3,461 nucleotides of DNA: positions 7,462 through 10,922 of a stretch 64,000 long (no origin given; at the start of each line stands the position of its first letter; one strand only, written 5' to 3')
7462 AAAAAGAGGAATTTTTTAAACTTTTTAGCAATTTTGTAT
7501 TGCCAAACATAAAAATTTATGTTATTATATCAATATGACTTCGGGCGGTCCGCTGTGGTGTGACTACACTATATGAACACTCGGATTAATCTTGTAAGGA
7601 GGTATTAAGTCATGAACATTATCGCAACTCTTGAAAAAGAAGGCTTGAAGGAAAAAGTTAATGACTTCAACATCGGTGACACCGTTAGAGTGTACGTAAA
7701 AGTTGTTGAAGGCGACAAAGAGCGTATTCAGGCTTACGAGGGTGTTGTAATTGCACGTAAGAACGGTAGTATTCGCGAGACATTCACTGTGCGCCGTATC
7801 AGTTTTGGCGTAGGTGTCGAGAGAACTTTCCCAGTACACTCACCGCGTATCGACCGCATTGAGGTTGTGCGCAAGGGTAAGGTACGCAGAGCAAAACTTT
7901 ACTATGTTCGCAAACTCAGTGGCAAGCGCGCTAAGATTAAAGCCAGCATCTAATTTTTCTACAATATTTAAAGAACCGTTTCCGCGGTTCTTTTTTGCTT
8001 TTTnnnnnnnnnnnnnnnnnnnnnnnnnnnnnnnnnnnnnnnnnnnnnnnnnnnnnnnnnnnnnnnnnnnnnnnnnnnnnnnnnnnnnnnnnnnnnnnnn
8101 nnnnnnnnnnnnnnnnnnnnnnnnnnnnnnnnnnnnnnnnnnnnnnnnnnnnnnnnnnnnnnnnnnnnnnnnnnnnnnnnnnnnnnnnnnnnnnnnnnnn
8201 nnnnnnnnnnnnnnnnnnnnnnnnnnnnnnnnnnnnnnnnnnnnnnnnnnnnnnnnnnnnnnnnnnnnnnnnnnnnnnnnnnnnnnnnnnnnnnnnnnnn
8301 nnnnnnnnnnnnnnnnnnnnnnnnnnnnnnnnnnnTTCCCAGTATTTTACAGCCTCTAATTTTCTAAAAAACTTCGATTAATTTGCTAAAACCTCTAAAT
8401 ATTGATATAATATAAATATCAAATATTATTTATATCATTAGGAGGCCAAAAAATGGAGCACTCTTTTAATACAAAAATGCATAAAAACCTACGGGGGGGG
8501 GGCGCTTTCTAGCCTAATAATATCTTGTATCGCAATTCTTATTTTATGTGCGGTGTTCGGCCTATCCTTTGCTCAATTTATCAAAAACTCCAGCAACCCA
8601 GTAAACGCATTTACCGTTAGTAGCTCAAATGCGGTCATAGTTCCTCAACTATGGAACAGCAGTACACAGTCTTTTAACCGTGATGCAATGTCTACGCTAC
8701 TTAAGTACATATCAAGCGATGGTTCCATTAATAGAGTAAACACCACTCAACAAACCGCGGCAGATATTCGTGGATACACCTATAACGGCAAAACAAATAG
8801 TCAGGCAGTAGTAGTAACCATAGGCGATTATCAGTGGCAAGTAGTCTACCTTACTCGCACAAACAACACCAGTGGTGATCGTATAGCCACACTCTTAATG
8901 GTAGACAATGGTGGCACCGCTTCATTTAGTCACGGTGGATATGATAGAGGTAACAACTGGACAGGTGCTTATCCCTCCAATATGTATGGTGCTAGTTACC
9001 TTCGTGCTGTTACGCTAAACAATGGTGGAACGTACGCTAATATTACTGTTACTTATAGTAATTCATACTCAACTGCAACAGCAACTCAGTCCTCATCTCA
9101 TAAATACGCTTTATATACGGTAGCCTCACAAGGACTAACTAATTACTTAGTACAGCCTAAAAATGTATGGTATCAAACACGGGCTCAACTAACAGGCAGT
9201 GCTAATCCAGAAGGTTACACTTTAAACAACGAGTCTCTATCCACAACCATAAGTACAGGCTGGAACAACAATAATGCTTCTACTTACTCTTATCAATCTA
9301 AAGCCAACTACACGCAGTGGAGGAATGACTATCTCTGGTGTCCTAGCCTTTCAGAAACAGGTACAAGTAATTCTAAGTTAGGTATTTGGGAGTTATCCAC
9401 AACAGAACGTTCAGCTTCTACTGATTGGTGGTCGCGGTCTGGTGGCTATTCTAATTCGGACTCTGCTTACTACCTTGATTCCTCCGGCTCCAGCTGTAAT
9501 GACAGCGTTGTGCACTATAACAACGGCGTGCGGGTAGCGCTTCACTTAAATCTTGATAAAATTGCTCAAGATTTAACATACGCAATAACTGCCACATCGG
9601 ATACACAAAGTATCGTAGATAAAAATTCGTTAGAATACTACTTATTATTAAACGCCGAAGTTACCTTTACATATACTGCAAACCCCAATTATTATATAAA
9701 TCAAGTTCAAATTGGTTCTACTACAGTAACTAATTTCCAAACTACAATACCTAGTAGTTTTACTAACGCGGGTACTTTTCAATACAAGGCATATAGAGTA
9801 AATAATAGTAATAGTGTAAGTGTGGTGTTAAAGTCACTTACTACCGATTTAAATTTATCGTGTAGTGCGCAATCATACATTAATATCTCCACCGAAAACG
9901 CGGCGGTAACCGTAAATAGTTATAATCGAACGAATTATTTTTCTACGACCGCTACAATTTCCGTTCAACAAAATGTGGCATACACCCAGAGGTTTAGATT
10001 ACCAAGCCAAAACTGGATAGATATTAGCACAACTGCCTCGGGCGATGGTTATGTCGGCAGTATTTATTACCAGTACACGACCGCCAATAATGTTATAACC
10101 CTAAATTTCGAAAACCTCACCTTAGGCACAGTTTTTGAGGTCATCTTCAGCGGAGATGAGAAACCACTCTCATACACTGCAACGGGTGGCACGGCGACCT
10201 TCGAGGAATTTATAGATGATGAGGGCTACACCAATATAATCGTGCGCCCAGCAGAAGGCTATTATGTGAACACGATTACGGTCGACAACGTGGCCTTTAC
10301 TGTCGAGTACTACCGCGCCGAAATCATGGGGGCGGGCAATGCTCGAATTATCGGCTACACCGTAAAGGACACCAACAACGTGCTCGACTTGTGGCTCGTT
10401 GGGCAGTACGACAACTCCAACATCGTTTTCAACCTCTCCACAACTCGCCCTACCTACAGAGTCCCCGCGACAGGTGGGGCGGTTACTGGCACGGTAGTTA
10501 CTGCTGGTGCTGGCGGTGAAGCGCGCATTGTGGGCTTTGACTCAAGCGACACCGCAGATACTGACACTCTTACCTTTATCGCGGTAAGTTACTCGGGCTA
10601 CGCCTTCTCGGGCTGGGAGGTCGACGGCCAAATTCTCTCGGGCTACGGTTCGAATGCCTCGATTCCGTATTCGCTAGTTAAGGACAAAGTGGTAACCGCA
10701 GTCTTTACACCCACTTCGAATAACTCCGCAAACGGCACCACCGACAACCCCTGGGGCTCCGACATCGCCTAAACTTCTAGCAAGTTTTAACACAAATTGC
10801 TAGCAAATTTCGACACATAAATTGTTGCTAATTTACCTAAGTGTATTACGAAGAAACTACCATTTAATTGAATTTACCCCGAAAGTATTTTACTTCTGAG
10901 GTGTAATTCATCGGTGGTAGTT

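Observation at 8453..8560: G10 tract inside the 5' coding leader puts a large surface-protein gene out of frame: candidate slipped-strand phase switch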

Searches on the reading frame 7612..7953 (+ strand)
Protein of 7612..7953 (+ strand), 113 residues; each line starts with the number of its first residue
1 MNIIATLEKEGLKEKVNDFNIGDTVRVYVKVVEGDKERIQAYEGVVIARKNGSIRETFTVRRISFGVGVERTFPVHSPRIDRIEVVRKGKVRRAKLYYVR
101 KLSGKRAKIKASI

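Call 43: find_encoding_contigs(protein=window:7612-7953:+, flank=3500, max_places=10)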
Protein window:7612-7953:+ (113 aa): 21 contigs read that carry it; 10 places shown.
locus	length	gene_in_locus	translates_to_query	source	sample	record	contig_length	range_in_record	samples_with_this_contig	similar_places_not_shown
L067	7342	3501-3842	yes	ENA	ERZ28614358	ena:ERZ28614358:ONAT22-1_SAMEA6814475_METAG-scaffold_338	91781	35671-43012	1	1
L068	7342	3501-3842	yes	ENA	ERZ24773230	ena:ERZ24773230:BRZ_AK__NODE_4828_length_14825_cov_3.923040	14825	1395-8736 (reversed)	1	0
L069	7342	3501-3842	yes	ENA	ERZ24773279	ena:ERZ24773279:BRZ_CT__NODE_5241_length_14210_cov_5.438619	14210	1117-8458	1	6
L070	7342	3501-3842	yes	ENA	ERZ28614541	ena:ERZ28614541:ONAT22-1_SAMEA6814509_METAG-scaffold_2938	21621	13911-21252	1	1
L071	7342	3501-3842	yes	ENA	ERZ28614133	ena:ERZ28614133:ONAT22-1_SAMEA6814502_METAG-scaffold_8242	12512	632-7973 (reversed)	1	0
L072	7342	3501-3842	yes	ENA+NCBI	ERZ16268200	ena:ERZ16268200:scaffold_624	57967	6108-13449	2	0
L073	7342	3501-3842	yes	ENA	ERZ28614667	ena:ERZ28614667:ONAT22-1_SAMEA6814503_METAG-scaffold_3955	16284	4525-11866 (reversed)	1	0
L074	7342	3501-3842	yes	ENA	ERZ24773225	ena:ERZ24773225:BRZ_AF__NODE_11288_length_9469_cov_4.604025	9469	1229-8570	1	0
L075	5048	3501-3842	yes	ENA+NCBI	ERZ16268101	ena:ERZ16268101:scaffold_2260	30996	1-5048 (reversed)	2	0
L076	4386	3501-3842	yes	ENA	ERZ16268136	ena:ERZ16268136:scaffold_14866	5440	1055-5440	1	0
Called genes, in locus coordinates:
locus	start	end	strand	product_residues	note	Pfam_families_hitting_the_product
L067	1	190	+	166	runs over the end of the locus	PF01782:RimM, PF05239:PRC, PF24986:PRC_RimM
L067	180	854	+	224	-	PF01746:tRNA_m1G_MT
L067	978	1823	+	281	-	PF10662:PduV-EutP (faint), PF01926:MMR_HSR1, PF02421:FeoB_N (weak)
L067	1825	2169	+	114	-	PF08378:NERD, PF02021:UPF0102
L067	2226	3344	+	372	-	PF02493:MORN (faint)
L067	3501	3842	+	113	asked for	PF01245:Ribosomal_L19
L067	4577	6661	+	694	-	-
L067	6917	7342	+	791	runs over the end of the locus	PF00133:tRNA-synt_1, PF01406:tRNA-synt_1e (faint), PF09334:tRNA-synt_1g, PF13603:tRNA-synt_1_2, PF00133:tRNA-synt_1, PF08264:Anticodon_1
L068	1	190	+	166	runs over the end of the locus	PF01782:RimM, PF05239:PRC, PF24986:PRC_RimM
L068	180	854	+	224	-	PF01746:tRNA_m1G_MT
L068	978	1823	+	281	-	PF10662:PduV-EutP (faint), PF01926:MMR_HSR1, PF02421:FeoB_N (weak)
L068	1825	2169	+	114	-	PF08378:NERD, PF02021:UPF0102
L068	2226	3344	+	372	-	PF02493:MORN (faint)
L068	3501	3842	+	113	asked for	PF01245:Ribosomal_L19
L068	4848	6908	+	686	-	PF18998:Flg_new_2 (weak)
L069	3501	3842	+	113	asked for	PF01245:Ribosomal_L19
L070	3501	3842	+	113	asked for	PF01245:Ribosomal_L19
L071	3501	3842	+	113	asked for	PF01245:Ribosomal_L19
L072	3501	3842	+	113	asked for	PF01245:Ribosomal_L19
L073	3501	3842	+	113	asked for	PF01245:Ribosomal_L19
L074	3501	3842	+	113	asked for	PF01245:Ribosomal_L19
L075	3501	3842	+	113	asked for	PF01245:Ribosomal_L19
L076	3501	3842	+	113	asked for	PF01245:Ribosomal_L19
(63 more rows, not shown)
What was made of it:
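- Several related contigs have low coverage (call 43).
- Tried and rejected: Looking up the neighbouring rplS protein instead succeeded (call 43).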

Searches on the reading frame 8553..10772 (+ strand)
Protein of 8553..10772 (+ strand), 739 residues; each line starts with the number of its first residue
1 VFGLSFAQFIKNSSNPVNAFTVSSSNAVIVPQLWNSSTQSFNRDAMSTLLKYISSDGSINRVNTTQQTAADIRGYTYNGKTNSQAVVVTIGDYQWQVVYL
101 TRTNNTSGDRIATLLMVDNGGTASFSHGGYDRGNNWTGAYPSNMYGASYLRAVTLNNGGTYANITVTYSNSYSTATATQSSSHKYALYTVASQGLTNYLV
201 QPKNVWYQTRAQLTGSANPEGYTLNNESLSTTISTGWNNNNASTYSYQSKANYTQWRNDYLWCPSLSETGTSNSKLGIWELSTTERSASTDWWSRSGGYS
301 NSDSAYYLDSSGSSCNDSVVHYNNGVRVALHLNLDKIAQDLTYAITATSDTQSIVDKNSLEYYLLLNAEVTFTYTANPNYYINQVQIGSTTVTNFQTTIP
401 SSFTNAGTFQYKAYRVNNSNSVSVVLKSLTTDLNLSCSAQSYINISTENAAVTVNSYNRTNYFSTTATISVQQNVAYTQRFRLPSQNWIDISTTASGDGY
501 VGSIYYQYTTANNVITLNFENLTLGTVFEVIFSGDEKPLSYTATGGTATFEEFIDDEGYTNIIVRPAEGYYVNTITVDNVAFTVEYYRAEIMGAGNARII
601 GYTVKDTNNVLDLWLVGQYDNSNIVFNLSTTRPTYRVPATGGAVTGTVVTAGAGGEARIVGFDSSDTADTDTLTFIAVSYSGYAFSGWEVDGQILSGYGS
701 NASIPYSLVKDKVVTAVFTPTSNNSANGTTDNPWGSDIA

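Call 12: search_protein_families(library=pfam, proteins=[window:8553-10772:+], max_evalue=0.01)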
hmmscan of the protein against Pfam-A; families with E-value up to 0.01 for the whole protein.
window:8553-10772:+ (739 aa): 1 family
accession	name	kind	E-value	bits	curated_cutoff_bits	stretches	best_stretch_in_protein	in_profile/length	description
PF18998.6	Flg_new_2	-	1.9e-06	28.2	23.6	1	648-720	4-71/73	Divergent InlB B-repeat domain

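Call 14: find_encoding_contigs(protein=window:8553-10772:+, flank=3000, max_places=10)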
Protein window:8553-10772:+ (739 aa): no gene with exactly this product is on record in the collection.
